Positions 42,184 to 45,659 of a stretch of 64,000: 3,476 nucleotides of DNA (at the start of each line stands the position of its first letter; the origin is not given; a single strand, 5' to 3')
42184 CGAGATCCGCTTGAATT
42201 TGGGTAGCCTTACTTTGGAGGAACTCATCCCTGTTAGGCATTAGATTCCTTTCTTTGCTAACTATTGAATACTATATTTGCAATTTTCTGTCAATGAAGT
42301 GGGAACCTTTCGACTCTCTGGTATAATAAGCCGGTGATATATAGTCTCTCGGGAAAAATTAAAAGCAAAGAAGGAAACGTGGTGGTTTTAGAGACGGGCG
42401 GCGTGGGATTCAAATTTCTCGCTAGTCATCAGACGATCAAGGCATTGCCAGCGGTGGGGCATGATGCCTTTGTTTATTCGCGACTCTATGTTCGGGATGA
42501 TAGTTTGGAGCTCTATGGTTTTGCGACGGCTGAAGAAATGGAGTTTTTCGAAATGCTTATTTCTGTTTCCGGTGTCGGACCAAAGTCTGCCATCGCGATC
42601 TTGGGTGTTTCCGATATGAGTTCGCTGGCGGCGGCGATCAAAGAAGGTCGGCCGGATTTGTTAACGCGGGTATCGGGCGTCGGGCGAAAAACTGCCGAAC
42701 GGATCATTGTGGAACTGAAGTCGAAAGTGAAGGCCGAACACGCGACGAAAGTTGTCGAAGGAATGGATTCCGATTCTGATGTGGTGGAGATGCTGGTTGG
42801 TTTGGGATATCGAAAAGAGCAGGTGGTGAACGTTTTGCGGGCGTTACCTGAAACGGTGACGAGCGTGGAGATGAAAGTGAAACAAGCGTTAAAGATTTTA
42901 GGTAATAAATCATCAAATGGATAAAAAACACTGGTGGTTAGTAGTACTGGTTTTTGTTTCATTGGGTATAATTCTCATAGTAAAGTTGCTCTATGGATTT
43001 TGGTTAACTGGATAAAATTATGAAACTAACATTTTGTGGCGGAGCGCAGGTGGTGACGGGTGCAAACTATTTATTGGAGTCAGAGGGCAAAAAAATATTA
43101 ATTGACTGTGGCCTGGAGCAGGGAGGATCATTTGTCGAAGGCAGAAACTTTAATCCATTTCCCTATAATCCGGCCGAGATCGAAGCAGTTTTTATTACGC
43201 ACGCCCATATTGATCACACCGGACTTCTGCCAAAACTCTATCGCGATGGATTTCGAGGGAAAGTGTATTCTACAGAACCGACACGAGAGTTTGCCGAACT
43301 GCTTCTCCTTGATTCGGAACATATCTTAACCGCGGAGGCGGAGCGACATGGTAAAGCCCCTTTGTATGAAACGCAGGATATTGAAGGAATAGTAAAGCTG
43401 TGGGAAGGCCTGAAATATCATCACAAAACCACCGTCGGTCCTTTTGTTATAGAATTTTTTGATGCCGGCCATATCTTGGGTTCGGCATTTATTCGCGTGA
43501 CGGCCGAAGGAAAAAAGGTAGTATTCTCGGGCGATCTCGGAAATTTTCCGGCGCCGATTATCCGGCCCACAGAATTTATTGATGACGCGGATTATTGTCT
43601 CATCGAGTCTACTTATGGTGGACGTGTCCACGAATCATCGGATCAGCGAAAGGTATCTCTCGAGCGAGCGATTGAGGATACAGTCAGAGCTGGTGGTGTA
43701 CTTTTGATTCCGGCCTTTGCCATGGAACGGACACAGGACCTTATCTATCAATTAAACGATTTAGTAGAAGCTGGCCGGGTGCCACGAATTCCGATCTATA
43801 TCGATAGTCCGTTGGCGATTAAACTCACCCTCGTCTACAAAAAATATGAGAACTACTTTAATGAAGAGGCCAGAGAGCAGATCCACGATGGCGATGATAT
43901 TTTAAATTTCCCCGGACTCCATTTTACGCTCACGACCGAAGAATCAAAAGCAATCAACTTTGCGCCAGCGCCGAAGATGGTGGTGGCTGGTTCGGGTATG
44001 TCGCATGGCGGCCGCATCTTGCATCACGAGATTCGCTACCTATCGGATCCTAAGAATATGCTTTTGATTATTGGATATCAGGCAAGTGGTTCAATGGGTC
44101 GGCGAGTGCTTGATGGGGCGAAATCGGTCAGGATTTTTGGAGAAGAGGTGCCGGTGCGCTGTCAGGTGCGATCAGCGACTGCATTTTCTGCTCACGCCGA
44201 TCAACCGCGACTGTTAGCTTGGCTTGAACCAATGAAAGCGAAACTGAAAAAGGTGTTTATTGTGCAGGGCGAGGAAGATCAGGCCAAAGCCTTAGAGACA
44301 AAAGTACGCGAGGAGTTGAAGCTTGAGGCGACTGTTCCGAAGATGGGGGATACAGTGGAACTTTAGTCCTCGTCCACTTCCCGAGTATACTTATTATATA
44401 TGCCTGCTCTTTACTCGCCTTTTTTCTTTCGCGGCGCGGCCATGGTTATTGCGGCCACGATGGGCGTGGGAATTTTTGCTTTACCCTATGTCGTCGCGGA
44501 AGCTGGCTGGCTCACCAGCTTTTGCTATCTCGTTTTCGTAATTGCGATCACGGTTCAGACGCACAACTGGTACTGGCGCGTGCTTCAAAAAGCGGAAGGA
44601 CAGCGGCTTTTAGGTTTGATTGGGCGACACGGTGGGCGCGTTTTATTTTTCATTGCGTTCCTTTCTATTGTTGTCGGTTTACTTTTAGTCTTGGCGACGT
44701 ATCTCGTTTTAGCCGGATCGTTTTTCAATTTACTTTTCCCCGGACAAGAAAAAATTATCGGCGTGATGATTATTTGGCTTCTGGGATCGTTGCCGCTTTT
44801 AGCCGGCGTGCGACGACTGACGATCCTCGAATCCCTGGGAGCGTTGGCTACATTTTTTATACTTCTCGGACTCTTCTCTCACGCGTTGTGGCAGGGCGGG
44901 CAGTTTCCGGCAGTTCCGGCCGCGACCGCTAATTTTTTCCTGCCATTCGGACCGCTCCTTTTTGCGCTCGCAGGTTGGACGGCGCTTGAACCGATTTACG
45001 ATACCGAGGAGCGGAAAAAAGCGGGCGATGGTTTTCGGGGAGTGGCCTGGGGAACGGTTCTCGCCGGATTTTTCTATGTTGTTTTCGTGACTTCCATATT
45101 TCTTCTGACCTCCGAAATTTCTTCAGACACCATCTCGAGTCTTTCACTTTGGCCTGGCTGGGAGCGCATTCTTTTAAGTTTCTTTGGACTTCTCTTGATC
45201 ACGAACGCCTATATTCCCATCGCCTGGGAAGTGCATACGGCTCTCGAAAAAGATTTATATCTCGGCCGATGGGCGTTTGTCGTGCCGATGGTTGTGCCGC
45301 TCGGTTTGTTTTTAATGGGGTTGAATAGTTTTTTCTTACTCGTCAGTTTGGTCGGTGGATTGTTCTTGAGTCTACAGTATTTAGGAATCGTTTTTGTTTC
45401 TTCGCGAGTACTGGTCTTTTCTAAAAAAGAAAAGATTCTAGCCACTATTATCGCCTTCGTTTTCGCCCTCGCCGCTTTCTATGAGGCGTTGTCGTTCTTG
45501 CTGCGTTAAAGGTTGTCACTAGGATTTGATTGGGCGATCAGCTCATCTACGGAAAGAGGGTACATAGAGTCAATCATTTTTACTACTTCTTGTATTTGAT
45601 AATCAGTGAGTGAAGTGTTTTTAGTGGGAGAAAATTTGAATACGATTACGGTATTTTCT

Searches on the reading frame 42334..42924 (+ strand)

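Call 71: search_protein_families(library=pfam, max_evalue=0.001, proteins=[window:42334-42924:+])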
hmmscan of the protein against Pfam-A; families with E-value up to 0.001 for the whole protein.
window:42334-42924:+ (196 aa): 5 families
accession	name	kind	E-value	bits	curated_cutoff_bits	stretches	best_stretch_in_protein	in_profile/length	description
PF14520.12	HHH_5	-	2.9e-16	60.1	27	1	72-129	1-56/57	Helix-hairpin-helix domain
PF01330.27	RuvA_N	-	3.9e-16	59.3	23.6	1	1-62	1-61/61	RuvA N terminal domain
PF00633.29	HHH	-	3.3e-10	39.7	24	1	105-125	8-28/30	Helix-hairpin-helix motif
PF21176.3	RecR_HhH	-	3.4e-05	24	27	0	110-127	8-25/45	RecR, helix-hairpin-helix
PF07499.19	RuvA_C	-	3.8e-05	24.5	24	1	148-189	4-46/47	RuvA, C-terminal domain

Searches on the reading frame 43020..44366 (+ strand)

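Call 71: search_protein_families(library=pfam, max_evalue=0.001, proteins=[window:43020-44366:+])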
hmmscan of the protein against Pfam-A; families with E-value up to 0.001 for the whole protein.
window:43020-44366:+ (448 aa): 5 families
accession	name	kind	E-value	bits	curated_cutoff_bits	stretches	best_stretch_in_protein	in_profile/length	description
PF10996.14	Beta-Casp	-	4.3e-34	118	27.7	1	238-362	1-119/120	Beta-Casp domain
PF00753.33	Lactamase_B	-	3.1e-15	57.1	22.7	1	16-175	8-152/196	Metallo-beta-lactamase superfamily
PF07521.17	RMMBL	-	8.4e-14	51.8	21.6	1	376-440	1-63/63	Zn-dependent metallo-hydrolase RNA specificity domain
PF12706.13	Lactamase_B_2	-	1.9e-12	47.7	27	1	25-199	2-166/200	Beta-lactamase superfamily domain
PF16661.11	Lactamase_B_6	-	1.5e-11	44.4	27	1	18-170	1-159/193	Metallo-beta-lactamase superfamily domain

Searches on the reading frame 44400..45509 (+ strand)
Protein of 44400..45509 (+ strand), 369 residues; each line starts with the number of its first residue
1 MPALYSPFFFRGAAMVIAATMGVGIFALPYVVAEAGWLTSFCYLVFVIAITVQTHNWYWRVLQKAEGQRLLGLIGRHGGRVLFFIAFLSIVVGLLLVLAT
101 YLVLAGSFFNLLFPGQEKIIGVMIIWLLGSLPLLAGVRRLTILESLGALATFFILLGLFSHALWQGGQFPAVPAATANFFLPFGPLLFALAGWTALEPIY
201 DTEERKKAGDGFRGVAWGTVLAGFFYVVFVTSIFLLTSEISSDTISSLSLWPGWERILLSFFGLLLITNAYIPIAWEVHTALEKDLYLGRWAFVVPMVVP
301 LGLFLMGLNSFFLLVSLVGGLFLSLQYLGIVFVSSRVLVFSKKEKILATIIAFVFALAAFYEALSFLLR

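Call 71: search_protein_families(library=pfam, max_evalue=0.001, proteins=[window:44400-45509:+])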
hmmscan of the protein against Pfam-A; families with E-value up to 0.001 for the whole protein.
window:44400-45509:+ (369 aa): 1 family
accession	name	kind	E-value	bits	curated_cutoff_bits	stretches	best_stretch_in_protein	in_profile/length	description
PF01490.24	Aa_trans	-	2.9e-07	30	25.6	1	10-231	6-248/410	Transmembrane amino acid transporter protein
